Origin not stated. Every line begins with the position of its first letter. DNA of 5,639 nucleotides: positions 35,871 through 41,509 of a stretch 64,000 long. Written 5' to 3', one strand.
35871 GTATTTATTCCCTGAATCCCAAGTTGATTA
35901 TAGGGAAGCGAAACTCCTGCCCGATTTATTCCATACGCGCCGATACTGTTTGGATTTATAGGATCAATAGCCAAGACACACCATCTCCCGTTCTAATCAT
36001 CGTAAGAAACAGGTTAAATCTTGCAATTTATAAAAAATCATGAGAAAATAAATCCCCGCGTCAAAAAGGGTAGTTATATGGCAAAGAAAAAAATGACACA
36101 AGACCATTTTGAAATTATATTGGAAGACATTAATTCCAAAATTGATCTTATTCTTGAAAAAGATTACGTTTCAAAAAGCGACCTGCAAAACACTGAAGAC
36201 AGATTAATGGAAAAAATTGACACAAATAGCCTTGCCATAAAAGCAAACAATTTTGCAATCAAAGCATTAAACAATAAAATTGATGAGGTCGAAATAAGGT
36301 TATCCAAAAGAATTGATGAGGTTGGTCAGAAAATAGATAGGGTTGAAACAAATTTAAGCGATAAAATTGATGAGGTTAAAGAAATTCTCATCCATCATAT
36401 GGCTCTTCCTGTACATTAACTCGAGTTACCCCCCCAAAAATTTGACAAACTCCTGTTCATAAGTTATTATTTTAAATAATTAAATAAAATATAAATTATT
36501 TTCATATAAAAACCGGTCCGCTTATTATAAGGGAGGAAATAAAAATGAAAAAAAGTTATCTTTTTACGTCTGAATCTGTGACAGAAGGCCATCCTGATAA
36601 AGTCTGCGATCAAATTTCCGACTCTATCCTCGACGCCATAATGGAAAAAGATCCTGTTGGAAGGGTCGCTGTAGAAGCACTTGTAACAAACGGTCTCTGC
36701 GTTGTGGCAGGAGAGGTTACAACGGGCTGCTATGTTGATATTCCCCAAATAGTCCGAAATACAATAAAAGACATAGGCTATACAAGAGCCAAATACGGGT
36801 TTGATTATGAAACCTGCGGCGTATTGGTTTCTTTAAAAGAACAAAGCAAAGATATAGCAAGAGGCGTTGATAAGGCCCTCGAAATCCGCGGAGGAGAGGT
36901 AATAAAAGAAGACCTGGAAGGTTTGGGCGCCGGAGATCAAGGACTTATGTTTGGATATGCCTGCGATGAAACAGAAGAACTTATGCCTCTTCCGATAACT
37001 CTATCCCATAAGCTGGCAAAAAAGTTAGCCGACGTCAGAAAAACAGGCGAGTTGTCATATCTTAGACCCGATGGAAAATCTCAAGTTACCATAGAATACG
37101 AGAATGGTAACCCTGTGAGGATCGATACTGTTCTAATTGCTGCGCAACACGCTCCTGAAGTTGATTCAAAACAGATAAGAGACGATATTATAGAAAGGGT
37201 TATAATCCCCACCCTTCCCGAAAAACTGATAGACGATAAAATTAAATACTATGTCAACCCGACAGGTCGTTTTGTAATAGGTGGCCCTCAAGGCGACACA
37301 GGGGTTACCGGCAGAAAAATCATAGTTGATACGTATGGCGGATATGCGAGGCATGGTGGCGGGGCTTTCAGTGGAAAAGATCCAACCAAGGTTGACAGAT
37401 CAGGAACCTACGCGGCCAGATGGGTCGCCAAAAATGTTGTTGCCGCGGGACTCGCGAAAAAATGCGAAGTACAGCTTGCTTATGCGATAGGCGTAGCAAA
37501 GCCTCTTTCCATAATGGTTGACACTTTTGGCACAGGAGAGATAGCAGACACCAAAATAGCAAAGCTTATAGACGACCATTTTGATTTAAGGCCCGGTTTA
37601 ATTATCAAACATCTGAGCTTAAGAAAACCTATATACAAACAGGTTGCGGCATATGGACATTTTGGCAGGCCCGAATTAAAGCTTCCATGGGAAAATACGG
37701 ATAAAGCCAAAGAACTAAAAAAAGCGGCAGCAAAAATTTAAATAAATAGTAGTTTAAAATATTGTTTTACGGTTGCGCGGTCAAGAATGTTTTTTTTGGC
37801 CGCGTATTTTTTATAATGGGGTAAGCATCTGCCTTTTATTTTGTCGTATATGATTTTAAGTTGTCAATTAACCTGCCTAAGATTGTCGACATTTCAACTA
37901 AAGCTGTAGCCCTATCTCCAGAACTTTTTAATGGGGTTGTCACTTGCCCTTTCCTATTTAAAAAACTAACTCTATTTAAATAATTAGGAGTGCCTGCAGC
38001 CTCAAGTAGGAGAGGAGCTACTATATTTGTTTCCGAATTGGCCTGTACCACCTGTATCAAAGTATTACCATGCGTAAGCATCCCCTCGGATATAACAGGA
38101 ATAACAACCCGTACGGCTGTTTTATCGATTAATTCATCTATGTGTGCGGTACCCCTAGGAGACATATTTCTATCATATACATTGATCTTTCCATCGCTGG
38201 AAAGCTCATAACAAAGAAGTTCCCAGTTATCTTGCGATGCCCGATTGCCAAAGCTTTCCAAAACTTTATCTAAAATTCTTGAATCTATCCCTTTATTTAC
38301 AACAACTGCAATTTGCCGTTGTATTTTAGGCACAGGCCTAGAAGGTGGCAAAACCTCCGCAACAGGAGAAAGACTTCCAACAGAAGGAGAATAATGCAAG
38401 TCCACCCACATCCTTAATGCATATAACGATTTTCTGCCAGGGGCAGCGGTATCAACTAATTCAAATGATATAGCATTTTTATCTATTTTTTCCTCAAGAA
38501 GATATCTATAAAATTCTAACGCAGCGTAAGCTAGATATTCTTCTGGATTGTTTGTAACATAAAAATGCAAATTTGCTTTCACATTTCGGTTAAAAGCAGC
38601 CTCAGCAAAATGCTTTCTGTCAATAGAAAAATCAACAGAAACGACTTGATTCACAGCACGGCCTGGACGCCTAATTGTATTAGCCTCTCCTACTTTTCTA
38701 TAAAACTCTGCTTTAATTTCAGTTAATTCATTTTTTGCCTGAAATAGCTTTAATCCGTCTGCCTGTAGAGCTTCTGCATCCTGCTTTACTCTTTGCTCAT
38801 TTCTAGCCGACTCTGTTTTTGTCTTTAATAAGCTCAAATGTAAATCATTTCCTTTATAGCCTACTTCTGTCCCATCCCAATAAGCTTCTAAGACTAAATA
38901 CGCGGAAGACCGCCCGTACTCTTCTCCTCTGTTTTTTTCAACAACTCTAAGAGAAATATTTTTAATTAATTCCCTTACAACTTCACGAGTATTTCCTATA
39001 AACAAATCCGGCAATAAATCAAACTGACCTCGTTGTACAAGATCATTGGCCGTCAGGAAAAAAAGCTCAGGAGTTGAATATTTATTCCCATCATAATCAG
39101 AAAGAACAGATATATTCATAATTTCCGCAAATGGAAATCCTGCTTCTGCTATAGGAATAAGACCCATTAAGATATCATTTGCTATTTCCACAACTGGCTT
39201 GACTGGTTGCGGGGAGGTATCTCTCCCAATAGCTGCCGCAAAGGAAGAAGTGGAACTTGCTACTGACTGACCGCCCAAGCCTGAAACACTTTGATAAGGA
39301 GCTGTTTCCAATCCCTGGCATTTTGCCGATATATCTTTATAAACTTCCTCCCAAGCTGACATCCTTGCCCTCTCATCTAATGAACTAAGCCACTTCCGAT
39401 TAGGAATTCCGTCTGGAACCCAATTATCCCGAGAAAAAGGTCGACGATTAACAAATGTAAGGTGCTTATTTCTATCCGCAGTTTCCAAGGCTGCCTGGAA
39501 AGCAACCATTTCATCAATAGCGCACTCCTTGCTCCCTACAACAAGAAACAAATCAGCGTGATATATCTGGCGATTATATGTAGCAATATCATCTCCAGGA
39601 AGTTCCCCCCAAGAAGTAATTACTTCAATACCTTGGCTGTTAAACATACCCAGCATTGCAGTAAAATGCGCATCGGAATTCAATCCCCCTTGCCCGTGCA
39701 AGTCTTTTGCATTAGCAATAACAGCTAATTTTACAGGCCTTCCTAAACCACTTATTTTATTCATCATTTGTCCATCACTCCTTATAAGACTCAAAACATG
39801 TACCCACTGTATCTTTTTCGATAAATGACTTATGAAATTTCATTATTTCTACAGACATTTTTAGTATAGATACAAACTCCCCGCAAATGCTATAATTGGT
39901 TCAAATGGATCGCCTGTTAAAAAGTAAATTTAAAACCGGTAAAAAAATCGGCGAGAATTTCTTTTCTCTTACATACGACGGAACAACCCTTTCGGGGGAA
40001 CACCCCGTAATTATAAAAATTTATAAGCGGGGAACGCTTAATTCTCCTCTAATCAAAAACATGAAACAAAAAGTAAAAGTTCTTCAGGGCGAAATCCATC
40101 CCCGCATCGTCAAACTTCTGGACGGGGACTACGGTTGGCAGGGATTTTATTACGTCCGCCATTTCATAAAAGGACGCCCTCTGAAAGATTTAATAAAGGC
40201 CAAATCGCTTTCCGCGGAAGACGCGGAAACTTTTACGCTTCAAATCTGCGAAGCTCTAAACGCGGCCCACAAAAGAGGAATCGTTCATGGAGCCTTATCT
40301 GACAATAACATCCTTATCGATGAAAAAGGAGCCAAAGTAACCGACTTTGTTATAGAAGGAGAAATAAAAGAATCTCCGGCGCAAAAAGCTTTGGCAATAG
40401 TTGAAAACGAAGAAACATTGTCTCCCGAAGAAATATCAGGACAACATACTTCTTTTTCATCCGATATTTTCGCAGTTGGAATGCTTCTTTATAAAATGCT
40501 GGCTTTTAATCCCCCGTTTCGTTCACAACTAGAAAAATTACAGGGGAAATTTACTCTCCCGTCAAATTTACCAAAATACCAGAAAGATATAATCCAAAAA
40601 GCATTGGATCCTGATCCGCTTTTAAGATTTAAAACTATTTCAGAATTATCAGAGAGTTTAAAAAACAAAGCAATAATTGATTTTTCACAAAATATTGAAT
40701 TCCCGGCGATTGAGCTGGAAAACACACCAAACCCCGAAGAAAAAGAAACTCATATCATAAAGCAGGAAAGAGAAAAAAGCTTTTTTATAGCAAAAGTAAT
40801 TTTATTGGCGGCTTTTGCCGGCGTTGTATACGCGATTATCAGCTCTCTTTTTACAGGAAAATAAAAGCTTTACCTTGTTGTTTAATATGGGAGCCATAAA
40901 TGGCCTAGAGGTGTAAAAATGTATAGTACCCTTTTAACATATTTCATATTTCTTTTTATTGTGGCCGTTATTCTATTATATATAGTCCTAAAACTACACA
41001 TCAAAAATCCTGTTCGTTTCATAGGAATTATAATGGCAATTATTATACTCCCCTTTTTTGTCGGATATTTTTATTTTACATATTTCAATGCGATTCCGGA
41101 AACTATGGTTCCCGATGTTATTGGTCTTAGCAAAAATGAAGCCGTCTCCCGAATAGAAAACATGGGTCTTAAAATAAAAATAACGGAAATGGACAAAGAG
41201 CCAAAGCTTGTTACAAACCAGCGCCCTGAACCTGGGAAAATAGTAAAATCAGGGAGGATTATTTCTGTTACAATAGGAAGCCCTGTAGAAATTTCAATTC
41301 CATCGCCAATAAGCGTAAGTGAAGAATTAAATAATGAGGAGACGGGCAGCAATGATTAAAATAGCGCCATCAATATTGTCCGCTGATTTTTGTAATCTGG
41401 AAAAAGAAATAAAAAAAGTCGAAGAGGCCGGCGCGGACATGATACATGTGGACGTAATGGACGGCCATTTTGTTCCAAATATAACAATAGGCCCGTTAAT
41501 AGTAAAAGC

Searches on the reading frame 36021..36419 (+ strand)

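Call 41: search_protein_families(library=pfam, proteins=[window:36021-36419:+], max_evalue=0.001)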
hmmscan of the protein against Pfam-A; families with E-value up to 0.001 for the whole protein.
window:36021-36419:+ (132 aa): 1 family
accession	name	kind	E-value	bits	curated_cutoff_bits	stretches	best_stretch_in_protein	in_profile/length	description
PF06825.17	HSBP1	-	0.00032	20.9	28.6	1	82-116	13-47/51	Heat shock factor binding protein 1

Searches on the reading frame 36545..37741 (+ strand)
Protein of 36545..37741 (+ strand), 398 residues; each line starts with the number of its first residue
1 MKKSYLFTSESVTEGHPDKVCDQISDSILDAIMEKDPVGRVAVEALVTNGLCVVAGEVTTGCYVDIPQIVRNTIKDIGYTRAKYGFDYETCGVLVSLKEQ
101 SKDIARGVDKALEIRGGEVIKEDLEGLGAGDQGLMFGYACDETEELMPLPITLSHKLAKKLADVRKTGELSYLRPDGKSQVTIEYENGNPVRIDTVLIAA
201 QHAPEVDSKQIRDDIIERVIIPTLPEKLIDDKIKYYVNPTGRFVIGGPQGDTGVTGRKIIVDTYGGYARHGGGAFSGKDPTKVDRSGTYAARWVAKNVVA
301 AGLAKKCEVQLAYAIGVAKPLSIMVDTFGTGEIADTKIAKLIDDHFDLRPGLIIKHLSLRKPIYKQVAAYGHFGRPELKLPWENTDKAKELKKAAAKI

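Call 41: search_protein_families(library=pfam, proteins=[window:36545-37741:+], max_evalue=0.001)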
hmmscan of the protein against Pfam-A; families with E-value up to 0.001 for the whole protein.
window:36545-37741:+ (398 aa): 3 families
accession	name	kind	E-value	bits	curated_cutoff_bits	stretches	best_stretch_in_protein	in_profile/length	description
PF02773.21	S-AdoMet_synt_C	-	1e-69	233.2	25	1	245-383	1-137/138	S-adenosylmethionine synthetase, C-terminal domain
PF02772.21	S-AdoMet_synt_M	-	1.3e-50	171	29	1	127-243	2-120/120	S-adenosylmethionine synthetase, central domain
PF00438.25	S-AdoMet_synt_N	-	6.8e-44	148.9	33.1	1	5-101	2-98/99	S-adenosylmethionine synthetase, N-terminal domain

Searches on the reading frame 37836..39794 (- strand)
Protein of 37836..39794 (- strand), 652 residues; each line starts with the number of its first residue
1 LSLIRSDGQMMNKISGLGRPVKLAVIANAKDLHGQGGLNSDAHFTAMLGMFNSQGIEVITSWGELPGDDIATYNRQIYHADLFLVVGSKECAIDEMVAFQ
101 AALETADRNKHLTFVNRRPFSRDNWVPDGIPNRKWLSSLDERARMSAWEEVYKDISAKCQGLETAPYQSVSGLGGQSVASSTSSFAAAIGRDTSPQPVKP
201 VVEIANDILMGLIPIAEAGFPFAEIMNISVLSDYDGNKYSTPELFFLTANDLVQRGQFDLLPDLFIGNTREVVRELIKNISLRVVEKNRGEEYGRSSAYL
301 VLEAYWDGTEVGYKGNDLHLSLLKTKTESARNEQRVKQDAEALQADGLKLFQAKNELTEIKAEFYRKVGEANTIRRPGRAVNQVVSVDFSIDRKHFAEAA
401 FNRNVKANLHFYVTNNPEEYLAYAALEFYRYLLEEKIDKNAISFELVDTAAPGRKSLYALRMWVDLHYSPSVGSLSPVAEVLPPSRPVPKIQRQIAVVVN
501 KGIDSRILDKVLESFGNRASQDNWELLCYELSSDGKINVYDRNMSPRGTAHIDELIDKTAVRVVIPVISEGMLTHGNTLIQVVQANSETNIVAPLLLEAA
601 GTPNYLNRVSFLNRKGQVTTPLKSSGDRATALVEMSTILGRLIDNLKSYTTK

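Call 5: search_protein_families(library=pfam, proteins=[window:37836-39794:-])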
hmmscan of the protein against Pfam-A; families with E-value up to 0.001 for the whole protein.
window:37836-39794:- (652 aa): 0 families

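Call 89: search_protein_families(library=pfam, proteins=[window:37836-39767:-], max_evalue=1)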
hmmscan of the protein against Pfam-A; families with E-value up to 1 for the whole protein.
window:37836-39767:- (643 aa): 1 family
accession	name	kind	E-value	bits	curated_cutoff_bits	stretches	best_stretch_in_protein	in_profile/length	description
PF10405.15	BHD_3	-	0.21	12.4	27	1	526-555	7-37/74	Rad4 beta-hairpin domain 3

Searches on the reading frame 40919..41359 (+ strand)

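Call 41: search_protein_families(library=pfam, proteins=[window:40919-41359:+], max_evalue=0.001)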
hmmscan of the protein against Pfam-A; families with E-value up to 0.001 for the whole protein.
window:40919-41359:+ (146 aa): 1 family
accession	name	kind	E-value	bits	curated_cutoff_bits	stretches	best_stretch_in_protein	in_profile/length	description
PF03793.24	PASTA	-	6.3e-11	42.5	23.2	1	64-120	3-63/64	PASTA domain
